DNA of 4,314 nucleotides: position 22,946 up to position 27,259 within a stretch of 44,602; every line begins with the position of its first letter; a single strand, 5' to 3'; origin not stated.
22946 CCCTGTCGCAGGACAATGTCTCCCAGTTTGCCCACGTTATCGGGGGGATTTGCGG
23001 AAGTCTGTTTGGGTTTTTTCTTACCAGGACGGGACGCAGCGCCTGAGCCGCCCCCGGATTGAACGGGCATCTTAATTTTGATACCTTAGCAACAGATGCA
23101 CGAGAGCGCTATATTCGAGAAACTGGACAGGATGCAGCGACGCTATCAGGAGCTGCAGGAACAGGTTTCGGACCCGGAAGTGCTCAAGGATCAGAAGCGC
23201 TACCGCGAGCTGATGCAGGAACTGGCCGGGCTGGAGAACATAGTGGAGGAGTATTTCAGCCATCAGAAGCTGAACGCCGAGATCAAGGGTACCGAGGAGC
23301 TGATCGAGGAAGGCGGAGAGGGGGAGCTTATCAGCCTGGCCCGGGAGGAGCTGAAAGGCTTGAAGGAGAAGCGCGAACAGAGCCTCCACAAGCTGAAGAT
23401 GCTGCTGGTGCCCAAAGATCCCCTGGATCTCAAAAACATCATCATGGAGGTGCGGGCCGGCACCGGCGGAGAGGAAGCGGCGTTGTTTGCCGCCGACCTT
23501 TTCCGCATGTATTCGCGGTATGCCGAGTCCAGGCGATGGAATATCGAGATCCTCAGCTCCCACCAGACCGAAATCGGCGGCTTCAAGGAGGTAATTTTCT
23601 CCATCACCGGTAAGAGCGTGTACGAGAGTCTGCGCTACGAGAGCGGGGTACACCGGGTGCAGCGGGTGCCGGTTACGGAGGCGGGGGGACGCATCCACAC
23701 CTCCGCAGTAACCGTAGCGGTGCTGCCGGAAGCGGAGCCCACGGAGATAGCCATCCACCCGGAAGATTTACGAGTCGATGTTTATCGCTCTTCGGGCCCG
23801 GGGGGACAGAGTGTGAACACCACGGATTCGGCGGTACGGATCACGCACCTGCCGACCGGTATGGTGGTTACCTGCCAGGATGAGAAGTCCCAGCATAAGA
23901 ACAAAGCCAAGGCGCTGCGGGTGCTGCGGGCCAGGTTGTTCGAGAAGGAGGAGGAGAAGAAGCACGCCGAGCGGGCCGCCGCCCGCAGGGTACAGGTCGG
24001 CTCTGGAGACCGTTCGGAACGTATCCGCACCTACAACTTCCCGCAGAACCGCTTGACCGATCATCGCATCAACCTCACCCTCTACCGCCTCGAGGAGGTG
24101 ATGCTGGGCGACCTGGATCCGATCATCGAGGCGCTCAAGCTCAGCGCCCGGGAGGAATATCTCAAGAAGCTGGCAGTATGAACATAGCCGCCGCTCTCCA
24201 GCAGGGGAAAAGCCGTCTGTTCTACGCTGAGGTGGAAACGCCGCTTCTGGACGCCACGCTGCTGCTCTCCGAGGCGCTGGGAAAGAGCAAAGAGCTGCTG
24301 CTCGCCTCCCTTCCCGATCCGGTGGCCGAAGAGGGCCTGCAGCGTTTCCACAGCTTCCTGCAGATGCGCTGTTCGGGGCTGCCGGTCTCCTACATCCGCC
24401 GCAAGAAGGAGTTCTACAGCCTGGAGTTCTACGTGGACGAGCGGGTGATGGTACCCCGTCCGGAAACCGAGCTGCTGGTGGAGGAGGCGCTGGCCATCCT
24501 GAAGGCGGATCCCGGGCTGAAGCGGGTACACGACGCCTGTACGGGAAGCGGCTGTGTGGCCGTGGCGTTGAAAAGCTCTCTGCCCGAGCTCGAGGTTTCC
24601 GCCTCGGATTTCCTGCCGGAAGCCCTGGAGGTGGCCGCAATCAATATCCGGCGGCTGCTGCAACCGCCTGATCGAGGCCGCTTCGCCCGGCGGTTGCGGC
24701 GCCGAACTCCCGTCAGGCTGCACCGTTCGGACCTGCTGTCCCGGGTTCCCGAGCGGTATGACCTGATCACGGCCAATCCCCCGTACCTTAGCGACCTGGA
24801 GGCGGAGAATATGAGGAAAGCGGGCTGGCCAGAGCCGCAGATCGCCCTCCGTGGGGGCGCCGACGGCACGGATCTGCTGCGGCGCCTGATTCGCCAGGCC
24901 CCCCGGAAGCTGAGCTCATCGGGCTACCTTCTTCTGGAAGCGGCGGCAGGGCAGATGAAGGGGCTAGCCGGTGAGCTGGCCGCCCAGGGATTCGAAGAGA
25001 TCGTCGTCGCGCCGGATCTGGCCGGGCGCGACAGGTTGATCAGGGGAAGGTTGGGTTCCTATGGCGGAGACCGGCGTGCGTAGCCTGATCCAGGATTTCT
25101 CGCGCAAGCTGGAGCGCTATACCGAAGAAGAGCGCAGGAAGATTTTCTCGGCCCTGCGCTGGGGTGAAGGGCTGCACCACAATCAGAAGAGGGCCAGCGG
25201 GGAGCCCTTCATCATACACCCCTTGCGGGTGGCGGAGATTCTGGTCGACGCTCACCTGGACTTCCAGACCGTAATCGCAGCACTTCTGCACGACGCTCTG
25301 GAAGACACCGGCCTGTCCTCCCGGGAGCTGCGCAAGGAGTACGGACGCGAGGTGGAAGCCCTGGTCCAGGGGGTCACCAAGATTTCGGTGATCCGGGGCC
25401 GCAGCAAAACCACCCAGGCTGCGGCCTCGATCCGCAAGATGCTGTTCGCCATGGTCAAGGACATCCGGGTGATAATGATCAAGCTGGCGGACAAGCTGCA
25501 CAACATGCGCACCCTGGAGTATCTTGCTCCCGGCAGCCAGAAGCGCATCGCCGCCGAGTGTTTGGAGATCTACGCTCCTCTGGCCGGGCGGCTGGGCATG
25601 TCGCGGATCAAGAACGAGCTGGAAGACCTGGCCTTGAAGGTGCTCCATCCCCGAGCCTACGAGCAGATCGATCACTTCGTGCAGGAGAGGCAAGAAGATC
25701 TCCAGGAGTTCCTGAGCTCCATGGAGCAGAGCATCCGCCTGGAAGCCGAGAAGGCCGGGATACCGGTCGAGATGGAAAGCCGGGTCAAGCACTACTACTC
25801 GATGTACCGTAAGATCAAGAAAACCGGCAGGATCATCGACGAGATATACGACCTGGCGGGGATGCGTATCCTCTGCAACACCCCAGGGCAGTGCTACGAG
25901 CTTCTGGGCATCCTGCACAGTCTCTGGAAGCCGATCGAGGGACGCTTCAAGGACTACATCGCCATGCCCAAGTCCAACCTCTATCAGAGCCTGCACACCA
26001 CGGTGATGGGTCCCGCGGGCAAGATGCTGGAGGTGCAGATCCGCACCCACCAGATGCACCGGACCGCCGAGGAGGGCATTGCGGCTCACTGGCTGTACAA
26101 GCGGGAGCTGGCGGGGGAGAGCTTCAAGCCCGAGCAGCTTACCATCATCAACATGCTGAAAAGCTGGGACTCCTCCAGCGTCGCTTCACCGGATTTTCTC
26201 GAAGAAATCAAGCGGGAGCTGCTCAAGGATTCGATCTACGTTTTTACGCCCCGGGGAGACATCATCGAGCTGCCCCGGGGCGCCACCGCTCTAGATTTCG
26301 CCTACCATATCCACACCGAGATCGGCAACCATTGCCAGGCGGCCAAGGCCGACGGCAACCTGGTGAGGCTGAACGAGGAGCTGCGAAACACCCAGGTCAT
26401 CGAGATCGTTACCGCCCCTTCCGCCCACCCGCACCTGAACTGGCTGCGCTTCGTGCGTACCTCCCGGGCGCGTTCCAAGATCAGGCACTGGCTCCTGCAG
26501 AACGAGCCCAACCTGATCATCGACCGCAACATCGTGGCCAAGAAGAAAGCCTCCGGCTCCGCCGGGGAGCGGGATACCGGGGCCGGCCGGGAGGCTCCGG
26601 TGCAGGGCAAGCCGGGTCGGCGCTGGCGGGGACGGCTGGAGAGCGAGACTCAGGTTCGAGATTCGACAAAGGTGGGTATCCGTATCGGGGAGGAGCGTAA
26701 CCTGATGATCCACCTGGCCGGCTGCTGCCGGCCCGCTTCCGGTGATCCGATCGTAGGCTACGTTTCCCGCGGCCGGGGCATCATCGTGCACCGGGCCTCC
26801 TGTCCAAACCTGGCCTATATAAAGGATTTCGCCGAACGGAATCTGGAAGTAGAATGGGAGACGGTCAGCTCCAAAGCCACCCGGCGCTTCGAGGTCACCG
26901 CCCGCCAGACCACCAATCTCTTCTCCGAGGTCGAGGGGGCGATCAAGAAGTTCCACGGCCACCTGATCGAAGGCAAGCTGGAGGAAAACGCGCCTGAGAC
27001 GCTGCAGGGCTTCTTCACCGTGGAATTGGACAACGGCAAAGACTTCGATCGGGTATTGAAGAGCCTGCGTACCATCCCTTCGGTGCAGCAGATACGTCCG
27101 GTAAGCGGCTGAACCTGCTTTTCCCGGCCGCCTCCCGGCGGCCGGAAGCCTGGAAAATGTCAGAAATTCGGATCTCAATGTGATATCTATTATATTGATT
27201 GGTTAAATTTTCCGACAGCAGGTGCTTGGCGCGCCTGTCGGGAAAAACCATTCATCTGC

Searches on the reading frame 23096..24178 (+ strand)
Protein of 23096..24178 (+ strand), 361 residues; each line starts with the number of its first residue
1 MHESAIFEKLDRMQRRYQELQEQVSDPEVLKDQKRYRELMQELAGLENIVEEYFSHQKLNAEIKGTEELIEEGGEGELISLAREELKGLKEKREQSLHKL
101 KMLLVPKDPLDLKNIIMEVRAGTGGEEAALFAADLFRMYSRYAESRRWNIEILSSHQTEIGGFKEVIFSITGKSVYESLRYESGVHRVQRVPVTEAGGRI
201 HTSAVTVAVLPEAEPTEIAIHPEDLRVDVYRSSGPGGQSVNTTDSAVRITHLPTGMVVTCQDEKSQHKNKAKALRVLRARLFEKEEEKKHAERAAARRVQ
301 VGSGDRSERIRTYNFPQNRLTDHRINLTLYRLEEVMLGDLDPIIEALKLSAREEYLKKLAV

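Call 11: search_protein_families(library=pfam, proteins=[window:23096-24178:+], max_evalue=0.001)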
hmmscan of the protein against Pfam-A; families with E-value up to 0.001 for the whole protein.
window:23096-24178:+ (361 aa): 3 families
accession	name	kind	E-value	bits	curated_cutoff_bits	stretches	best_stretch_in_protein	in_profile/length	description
PF03462.23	PCRF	-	1.2e-71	240.9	24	1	13-207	1-194/194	PCRF domain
PF00472.26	RF-1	-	1.6e-44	151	35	1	216-324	3-116/116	RF-1 domain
PF16326.10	ABC_tran_CTD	-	0.00023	21.8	32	1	8-54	15-61/69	ABC transporter C-terminal domain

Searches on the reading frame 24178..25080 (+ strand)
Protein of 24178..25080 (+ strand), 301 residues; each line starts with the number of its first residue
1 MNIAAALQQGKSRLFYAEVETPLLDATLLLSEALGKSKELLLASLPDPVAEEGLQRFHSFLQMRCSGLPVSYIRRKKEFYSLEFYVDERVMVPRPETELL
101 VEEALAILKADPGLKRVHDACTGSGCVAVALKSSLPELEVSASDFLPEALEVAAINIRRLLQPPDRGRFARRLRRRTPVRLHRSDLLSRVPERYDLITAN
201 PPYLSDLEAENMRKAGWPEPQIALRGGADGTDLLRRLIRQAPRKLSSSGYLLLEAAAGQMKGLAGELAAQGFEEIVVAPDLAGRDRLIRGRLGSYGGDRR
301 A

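Call 11: search_protein_families(library=pfam, proteins=[window:24178-25080:+], max_evalue=0.001)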
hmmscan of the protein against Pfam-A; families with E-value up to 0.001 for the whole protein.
window:24178-25080:+ (301 aa): 2 families
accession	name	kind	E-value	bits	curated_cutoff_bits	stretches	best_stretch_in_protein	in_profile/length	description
PF17827.6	PrmC_N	-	6e-14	52.8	23.4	1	6-73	2-69/71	PrmC N-terminal domain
PF05175.20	MTS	-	1.4e-08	35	23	1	110-209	29-114/170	Methyltransferase small domain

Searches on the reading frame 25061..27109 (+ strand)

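Call 11: search_protein_families(library=pfam, proteins=[window:25061-27109:+], max_evalue=0.001)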
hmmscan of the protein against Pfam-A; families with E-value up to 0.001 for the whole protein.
window:25061-27109:+ (683 aa): 5 families
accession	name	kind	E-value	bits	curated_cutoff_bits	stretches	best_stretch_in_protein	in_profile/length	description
PF13328.12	HD_4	-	3.5e-44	150.7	27.2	1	31-180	1-155/156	HD domain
PF04607.23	RelA_SpoT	-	2.2e-41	141.1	27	1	240-349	1-111/113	Region found in RelA / SpoT proteins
PF02824.27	TGS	-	1.1e-19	70.7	22.2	1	392-451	1-60/60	TGS domain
PF01966.28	HD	-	5.5e-09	36.8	22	1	51-149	2-116/116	HD domain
PF13291.12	ACT_4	-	7e-05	23.9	27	1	609-678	8-78/80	ACT domain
